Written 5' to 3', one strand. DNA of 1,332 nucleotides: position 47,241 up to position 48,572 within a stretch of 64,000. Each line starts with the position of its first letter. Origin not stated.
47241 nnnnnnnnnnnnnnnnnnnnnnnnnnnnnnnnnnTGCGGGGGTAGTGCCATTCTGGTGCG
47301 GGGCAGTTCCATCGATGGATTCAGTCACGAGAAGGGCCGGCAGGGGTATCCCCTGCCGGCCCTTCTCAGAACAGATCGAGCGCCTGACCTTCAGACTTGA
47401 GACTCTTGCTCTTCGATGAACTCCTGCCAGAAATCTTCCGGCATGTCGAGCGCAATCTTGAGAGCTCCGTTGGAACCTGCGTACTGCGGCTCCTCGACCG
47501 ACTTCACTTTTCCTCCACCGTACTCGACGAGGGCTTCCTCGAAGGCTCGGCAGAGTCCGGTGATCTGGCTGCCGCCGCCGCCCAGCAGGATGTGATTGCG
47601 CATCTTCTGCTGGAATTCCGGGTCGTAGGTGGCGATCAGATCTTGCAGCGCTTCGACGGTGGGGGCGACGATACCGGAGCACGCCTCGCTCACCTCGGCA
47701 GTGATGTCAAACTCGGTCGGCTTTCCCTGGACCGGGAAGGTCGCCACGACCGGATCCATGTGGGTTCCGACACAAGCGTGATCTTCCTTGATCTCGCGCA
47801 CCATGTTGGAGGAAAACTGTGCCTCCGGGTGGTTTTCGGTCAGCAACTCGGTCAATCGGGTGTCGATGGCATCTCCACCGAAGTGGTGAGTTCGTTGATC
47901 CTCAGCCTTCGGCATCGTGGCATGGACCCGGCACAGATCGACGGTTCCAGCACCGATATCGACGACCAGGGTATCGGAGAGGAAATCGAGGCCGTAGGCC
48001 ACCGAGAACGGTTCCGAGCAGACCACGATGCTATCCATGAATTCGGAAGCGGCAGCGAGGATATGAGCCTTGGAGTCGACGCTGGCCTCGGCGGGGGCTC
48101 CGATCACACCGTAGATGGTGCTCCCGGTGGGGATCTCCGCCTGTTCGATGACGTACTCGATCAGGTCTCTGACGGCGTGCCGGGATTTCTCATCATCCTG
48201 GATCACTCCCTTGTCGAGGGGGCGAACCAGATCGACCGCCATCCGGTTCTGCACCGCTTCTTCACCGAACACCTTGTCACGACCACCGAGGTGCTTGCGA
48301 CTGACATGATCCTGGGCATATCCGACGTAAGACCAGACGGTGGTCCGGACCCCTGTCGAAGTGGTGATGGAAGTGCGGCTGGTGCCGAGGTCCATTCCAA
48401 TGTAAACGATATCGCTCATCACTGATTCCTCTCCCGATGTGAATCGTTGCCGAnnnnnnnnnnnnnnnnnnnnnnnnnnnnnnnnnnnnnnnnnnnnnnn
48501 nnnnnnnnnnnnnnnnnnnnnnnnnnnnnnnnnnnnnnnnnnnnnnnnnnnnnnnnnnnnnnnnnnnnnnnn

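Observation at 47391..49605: MamK-like actin gene paired with a long coiled-coil protein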

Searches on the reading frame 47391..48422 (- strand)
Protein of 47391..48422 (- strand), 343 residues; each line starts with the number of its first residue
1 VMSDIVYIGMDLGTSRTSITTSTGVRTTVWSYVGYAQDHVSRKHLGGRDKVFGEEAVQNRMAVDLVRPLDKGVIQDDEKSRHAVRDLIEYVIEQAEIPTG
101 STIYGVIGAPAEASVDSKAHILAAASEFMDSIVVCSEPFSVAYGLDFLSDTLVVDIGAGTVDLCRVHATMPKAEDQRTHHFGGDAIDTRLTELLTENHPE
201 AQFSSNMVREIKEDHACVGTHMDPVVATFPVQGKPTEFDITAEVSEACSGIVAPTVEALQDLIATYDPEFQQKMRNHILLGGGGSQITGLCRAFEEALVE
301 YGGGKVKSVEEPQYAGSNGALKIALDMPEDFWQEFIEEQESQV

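Call 3: search_protein_families(library=pfam, proteins=[window:47391-48422:-], max_evalue=0.1)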
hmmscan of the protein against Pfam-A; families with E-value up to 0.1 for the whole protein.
window:47391-48422:- (343 aa): 9 families
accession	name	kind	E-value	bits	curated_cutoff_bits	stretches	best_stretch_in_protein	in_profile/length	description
PF06723.19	MreB_Mbl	-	1e-17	64.5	27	1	8-322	4-317/327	MreB/Mbl protein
PF25229.1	Salactin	-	1.2e-15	57.8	27.1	1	6-325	2-332/335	Salactin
PF00022.25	Actin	-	2.3e-10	40.1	27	1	28-212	29-209/410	Actin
PF14450.12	FtsA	-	7.6e-05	23.5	31.8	1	153-318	2-126/127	Cell division protein FtsA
PF25216.1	Volactin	-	0.00016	21.8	35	1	46-322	55-319/321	Volactin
PF21523.3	ParM_N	-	0.0021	18.5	27.4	0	148-175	4-31/159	Plasmid segregation protein ParM, C-terminal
PF22128.2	Alp7A_like_C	-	0.0041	17.4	22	1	150-283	1-125/156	Alp7A C-terminal domain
PF01869.26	BcrAD_BadFG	-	0.019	14.9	31.5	1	251-324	198-271/271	BadF/BadG/BcrA/BcrD ATPase family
PF00012.26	HSP70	-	0.042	12.5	20.6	1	140-198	174-238/599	Hsp70 protein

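Call 4: search_protein_families(library=ncbifam, proteins=[window:47391-48422:-], max_evalue=0.1)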
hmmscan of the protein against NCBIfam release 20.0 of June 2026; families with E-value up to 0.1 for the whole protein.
window:47391-48422:- (343 aa): 12 families
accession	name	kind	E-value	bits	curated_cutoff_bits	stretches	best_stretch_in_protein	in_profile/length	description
NF040964.1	MamK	subfamily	1.1e-115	386.2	400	1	7-336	2-331/335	MamK family actin-like protein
NF053558.1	BeeR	equivalog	3.6e-64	217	530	1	7-335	2-348/349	BeeR family actin-like protein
NF010539.0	PRK13927.1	subfamily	2.6e-17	62.7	293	1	8-323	9-325/339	rod shape-determining protein MreB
NF053533.1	salactin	equivalog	4.9e-16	58.7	400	1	7-324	3-332/335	actin-like salactin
TIGR00904.1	mreB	subfamily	3e-13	49.5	365.75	1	8-296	5-302/334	MreB/Mrl family cell shape determining protein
NF010540.1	PRK13929.1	exception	1.8e-07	30.6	515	1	7-295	6-299/334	rod-share determining protein MreBH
NF011660.0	PRK15080.1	equivalog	3.5e-05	23.2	182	0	72-161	67-153/277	ethanolamine utilization protein EutJ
TIGR02529.1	EutJ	subfamily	0.00014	21.4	152.1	1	71-163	33-122/239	ethanolamine utilization protein EutJ family protein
NF001413.0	PRK00290.1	equivalog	0.0058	15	648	1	140-198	174-236/625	molecular chaperone DnaK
TIGR00241.1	CoA_E_activ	domain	0.0069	15.9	125.4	1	250-321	181-246/248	acyl-CoA dehydratase activase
TIGR01175.1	pilM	subfamily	0.012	14.6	133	1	149-298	188-306/348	type IV pilus assembly protein PilM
TIGR02350.1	prok_dnaK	equivalog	0.036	12.4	822.55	0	129-198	158-235/596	molecular chaperone DnaK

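Call 5: search_solved_structures(query=window:47391-48422:-, max_evalue=0.01, show_alignments=2)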
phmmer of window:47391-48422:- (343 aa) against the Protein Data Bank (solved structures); distinct sequences matched with E-value up to 0.01: 6.
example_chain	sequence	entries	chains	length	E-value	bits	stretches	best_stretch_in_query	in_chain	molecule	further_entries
5ljw_A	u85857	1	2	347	1.4e-69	238.3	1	6-335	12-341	Actin-like ATPase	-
5jyg_A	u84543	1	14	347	1.9e-69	237.9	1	6-335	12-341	Actin-like ATPase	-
5ljv_A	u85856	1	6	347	1.9e-69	237.9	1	6-335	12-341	Actin-like ATPase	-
8r2n_A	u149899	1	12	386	1.4e-37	133.2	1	5-334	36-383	Actin/actin family protein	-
7zpt_M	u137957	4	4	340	9.8e-07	31.8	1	8-293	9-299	Cell shape-determining protein MreB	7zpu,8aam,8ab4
8azg_M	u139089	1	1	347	1e-06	31.7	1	8-293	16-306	Cell shape-determining protein MreB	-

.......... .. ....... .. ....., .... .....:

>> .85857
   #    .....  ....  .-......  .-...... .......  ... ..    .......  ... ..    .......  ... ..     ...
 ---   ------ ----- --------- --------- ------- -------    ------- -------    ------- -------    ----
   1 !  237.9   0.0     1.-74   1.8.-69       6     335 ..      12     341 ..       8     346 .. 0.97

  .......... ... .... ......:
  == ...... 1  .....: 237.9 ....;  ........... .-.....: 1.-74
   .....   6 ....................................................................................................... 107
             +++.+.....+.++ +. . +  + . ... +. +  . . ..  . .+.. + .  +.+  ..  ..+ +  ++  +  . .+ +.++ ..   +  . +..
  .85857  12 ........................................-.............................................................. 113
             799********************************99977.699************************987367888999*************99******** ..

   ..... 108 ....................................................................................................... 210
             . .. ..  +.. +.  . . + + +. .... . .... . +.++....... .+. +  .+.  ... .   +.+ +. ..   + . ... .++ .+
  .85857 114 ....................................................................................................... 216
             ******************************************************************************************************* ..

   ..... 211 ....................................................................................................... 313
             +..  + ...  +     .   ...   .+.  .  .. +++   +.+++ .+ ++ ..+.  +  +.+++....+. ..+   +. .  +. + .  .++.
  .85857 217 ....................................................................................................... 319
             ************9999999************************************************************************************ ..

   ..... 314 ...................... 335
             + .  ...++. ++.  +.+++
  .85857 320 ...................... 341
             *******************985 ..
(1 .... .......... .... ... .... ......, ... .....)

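Call 9: find_homologous_proteins(query=window:47391-48422:-, max_evalue=1e-20)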
Query window:47391-48422:- (343 aa): 5326 proteins with E <= 1e-20 among 8000 candidates; the best 120 are listed.
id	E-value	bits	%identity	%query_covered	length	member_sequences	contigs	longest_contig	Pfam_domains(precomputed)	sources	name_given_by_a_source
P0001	5.1e-214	728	94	99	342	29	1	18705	PF25216.1,PF06723.20,PF25229.2,PF14450.13,PF00022.26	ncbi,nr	ncbi:MAG: rod shape-determining protein [Planctomycetota bacterium]|nr:rod shape-determining protein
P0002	1.7e-203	693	89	99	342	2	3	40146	PF06723.20,PF25229.2,PF00022.26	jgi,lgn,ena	jgi:rod shape-determining protein MreB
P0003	6.2e-203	691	89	99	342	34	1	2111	PF25216.1,PF06723.20,PF25229.2,PF00022.26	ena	-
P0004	7.7e-203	691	89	99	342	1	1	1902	PF06723.20,PF25229.2,PF00022.26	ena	-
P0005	3.8e-199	679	86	99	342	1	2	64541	PF06723.20,PF25229.2,PF00022.26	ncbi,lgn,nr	ncbi:MAG: rod shape-determining protein [Planctomycetota bacterium]|nr:rod shape-determining protein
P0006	4.7e-199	679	88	99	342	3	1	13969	PF06723.20,PF25229.2,PF14450.13,PF00022.26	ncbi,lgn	-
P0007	1.1e-198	678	86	99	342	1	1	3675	PF25216.1,PF06723.20,PF25229.2,PF14450.13,PF00022.26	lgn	-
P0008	1.8e-196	670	86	99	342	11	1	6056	PF06723.20,PF25229.2,PF00022.26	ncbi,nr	ncbi:MAG: rod shape-determining protein [Planctomycetes bacterium]|nr:rod shape-determining protein 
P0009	8.5e-196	668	87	99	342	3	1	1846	PF25216.1,PF06723.20,PF25229.2,PF00022.26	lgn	-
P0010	9.0e-194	661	84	99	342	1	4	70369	PF06723.20,PF25229.2,PF00022.26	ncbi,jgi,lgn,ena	ncbi:MAG: rod shape-determining protein [Planctomycetota bacterium]|jgi:rod shape-determining protei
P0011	6.2e-189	645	84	99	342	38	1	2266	PF06723.20,PF25229.2,PF14450.13,PF00022.26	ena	-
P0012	8.8e-188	642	82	99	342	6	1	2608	PF06723.20,PF25229.2,PF00022.26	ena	-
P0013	5.2e-184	629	81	99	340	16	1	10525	PF06723.20,PF25229.2,PF00022.26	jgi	-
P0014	1.0e-169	582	76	99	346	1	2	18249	PF22128.3,PF06723.20,PF25229.2,PF00022.26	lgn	-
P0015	1.0e-168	579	76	97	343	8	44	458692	PF06723.20,PF25229.2,PF14450.13,PF00022.26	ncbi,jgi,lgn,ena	ncbi:MAG: MamK family actin-like protein [Planctomycetota bacterium]|jgi:rod shape-determining prote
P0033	7.3e-152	524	70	97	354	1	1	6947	PF06723.20,PF25229.2,PF14450.13,PF00022.26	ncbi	ncbi:MAG: MamK family actin-like protein [Planctomycetota bacterium]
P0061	1.8e-145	503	67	97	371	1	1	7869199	PF06723.20,PF25229.2,PF00022.26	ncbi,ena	-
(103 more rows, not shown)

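Call 17: find_encoding_contigs(protein=P0015, flank=6000, max_places=2)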
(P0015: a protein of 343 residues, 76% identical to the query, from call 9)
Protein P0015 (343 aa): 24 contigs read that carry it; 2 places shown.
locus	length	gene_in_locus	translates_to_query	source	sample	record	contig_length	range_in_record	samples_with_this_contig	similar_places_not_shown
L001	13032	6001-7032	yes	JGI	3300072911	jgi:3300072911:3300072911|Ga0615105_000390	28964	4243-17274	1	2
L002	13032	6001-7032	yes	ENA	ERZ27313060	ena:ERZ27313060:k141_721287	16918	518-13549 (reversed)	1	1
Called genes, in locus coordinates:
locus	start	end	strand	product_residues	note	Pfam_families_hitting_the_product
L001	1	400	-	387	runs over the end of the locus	PF06245:DUF1015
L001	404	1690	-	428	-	PF13243:SQHop_cyclase_C (faint)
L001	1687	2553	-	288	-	PF27149:YdjY (weak)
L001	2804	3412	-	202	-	-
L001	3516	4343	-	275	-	PF04784:DUF547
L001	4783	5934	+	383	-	-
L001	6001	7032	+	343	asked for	PF00022:Actin (weak), PF06723:MreB_Mbl, PF14450:FtsA (faint), PF25229:Salactin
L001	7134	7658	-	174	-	PF12850:Metallophos_2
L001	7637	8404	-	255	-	PF13646:HEAT_2 (faint)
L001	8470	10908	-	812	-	PF03958:Secretin_N (faint), PF00263:Secretin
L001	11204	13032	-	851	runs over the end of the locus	PF12770:CHAT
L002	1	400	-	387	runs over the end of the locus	PF06245:DUF1015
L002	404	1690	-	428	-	PF13243:SQHop_cyclase_C (faint)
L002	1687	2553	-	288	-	PF27149:YdjY (weak)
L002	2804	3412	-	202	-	-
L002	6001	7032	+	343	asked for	PF00022:Actin (weak), PF06723:MreB_Mbl, PF14450:FtsA (faint), PF25229:Salactin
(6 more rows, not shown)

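Call 18: find_encoding_contigs(protein=P0061, flank=6000, max_places=2)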
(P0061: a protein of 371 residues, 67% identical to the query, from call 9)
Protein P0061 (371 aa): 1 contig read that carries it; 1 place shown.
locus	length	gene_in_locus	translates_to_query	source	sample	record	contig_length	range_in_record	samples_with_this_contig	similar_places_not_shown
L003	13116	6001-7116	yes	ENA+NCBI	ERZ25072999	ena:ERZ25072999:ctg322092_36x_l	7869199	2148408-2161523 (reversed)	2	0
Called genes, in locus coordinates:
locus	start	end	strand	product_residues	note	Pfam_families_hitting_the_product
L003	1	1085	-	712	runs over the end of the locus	PF13646:HEAT_2, PF00092:VWA (weak), PF13519:VWA_2, PF13768:VWA_3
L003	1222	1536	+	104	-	PF07719:TPR_2 (faint), PF13181:TPR_8 (faint), PF13371:TPR_9 (faint), PF13414:TPR_11 (faint), PF13428:TPR_14 (faint), PF14561:TPR_20 (faint), PF14559:TPR_19 (weak), PF13432:TPR_16 (weak), +3 more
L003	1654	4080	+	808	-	PF00144:Beta-lactamase, PF01427:Peptidase_M15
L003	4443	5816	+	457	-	-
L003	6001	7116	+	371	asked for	PF00022:Actin (faint), PF06723:MreB_Mbl, PF25229:Salactin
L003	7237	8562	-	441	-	PF01408:GFO_IDH_MocA, PF19051:GFO_IDH_MocA_C2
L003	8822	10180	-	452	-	PF01408:GFO_IDH_MocA, PF02894:GFO_IDH_MocA_C, PF19051:GFO_IDH_MocA_C2, PF22725:GFO_IDH_MocA_C3, PF19051:GFO_IDH_MocA_C2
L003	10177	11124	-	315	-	PF06283:ThuA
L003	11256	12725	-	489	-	-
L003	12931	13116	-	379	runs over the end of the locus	PF01263:Aldose_epim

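Call 19: find_encoding_contigs(protein=P0010, flank=6000, max_places=2)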
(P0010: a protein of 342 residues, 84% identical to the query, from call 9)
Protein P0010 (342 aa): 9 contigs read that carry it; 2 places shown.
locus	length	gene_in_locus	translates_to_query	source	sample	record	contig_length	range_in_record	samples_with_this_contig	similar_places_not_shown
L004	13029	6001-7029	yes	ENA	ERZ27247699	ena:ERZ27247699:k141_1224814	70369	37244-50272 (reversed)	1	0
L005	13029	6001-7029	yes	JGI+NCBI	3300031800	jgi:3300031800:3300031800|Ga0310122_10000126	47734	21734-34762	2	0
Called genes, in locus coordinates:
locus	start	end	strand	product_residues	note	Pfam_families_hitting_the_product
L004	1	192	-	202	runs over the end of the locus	-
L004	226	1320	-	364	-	PF00266:Aminotran_5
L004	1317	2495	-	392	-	PF06245:DUF1015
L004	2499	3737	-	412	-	PF13243:SQHop_cyclase_C (faint), PF13249:SQHop_cyclase_N (faint)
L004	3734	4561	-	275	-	-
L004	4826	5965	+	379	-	-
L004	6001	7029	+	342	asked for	PF00022:Actin (faint), PF06723:MreB_Mbl, PF25229:Salactin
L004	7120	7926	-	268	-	PF13646:HEAT_2 (faint)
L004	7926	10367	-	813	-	PF03958:Secretin_N (faint), PF00263:Secretin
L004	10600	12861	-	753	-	PF12770:CHAT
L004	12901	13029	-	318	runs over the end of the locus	PF00749:tRNA-synt_1c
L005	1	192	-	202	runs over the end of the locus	-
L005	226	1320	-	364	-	PF00266:Aminotran_5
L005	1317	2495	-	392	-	PF06245:DUF1015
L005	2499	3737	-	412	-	PF13243:SQHop_cyclase_C (faint), PF13249:SQHop_cyclase_N (faint)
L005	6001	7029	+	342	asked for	PF00022:Actin (faint), PF06723:MreB_Mbl, PF25229:Salactin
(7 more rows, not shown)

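Call 26: find_related_loci(query=A1, collection=genome_contigs, flank=6000)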
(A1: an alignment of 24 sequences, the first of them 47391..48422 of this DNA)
Query A1 (343 aa) in genome_contigs; peptide patterns used: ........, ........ (x = any residue, [..] = any of these).
189 stretches matched a pattern; 147 encode a relative of the query (tblastn E <= 1e-3); the best 80 are kept; 80 distinct loci.
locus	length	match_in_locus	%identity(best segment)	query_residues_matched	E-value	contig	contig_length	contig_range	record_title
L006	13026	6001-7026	98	1-342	0e+0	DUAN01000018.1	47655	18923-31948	MAG TPA_asm: Planctomycetota bacterium isolate UWMA-0276 NODE_1089_length_47655_cov_0.709248, whole genome shotgun seque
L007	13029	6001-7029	98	1-343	0e+0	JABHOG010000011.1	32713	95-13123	MAG: Planctomycetota bacterium isolate SI037S4_bin26 k141_70706, whole genome shotgun sequence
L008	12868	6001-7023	94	2-342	0e+0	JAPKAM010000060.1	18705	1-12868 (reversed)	MAG: Planctomycetota bacterium isolate ANT-12 NODE_1953_length_18705_cov_14.854692, whole genome shotgun sequence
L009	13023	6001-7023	89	2-342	0e+0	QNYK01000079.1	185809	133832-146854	MAG: Bacillota bacterium isolate MAG 7 Ga0232646_1000003, whole genome shotgun sequence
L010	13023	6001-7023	89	2-342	0e+0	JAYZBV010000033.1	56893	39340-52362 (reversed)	MAG: Planctomycetota bacterium isolate XB_MAG1214 DB_MAG1214_0033, whole genome shotgun sequence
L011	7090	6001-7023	88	2-342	0e+0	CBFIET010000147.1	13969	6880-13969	MAG: Planctomycetota bacterium isolate Co_bin_687_orig genome assembly, contig: Co_bin_687_orig_Co_c_000003403617, whole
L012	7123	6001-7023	88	2-342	0e+0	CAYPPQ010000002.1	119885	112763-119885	MAG TPA_asm: uncultured Planctomycetia bacterium isolate binchicken_co147_300 genome assembly, contig: NODE_337_length_1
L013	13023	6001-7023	86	2-342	0e+0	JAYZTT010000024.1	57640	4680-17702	MAG: Planctomycetota bacterium isolate XB_MAG50 DB_MAG50_0024, whole genome shotgun sequence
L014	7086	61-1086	86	1-342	0e+0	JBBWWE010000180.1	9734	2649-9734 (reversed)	MAG: Planctomycetota bacterium isolate OC6_2000m_MAG_215 OC6_2000m_contig_5138078, whole genome shotgun sequence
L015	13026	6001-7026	85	1-342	0e+0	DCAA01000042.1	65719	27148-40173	MAG TPA_asm: Planctomycetes bacterium UBA1146 UBA1146_contig_24130, whole genome shotgun sequence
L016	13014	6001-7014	87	2-339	0e+0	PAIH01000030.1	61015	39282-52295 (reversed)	MAG: Planctomycetota bacterium isolate NAT2 98328, whole genome shotgun sequence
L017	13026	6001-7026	84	1-342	0e+0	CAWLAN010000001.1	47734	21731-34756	MAG: Planctomycetes bacterium UBA1146 isolate CB6_Bottom.63 genome assembly, contig: Ga0310122_10000126, whole genome sh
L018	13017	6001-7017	84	2-340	0e+0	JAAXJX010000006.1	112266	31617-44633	MAG: Planctomycetia bacterium isolate SW42618_bin_2 NODE_27_length_112266_cov_19.843990, whole genome shotgun sequence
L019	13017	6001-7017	83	2-340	0e+0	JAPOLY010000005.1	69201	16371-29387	MAG: bacterium isolate bin129 k141_1054525_length_69201_cov_19.5711, whole genome shotgun sequence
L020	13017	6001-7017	83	2-340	0e+0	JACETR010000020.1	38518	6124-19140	MAG: Planctomycetota bacterium isolate MCMED-G47 Planctomycetes-MCMED-G47-C20, whole genome shotgun sequence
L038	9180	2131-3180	68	2-343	2e-153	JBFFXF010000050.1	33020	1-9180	MAG: Planctomycetota bacterium isolate Mix_sand01.2020.11.D.10 k141_3345558_length_33020_cov_11.9926, whole genome shotg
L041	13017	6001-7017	65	2-335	1e-151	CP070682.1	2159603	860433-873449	MAG: bacterium isolate bin676 chromosome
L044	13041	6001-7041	67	1-342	4e-150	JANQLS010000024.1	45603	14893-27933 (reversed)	MAG: Planctomycetota bacterium isolate PL25a_bin.67 k99_2882194, whole genome shotgun sequence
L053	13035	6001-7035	63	1-340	1e-147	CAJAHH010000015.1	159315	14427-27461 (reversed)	MAG: uncultured Verrucomicrobia bacterium isolate Loc081215-4m_bin-0913 genome assembly, contig: bin-0913:015/160, whole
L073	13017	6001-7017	62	2-335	8e-145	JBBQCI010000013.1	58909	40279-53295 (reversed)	MAG: Planctomycetota bacterium isolate Co_metawrap_1260 Cmw_1260_k141_3598127_length_58909_cov_37.9975, whole genome sho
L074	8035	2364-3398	60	1-340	9e-145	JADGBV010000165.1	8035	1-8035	MAG: Planctomycetota bacterium isolate nwagbin3 nwag_bin3_NODE_165_length_8035_cov_2.017467, whole genome shotgun sequen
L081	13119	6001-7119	61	1-335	6e-143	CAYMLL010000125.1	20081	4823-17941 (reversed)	MAG TPA_asm: uncultured Planctomycetia bacterium isolate binchicken_co141_357 genome assembly, contig: NODE_11715_length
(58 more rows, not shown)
